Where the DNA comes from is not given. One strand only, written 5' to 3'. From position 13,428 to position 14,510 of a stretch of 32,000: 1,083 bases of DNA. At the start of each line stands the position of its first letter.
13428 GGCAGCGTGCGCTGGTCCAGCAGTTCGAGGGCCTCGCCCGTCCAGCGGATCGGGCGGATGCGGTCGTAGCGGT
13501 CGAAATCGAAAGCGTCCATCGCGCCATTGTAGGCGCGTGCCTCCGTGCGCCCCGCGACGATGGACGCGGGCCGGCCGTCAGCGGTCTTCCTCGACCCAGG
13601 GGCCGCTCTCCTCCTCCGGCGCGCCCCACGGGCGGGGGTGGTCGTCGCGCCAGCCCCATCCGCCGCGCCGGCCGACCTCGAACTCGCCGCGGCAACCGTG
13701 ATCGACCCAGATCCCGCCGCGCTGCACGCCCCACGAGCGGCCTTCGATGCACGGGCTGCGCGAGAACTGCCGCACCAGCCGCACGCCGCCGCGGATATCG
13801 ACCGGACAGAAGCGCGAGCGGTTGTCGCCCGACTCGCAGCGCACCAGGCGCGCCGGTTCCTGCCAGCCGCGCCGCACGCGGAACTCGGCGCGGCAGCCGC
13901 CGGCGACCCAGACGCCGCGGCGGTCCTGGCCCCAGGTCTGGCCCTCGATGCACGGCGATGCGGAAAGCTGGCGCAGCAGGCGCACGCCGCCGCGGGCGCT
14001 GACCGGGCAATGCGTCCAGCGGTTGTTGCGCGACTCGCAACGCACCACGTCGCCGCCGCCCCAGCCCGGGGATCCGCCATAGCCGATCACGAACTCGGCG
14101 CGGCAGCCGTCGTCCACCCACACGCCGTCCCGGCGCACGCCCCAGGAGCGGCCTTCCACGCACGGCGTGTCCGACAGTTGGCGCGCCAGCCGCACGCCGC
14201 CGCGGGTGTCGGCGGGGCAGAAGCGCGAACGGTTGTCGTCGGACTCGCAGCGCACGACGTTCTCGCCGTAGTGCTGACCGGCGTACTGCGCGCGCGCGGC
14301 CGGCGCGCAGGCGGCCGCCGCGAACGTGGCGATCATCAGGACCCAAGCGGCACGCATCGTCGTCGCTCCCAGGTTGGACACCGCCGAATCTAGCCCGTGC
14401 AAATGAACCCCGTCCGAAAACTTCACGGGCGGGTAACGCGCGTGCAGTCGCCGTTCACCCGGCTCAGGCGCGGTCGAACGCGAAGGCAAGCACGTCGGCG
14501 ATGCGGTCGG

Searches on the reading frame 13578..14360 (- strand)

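Call 84: search_protein_families(library=pfam, proteins=[window:13578-14360:-], max_evalue=0.01)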
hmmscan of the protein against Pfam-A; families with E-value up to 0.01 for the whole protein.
window:13578-14360:- (260 aa): 1 family
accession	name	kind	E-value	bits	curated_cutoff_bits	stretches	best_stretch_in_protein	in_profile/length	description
PF11218.13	DUF3011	-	3.5e-68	229.9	25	2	105-238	1-137/197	Protein of unknown function (DUF3011)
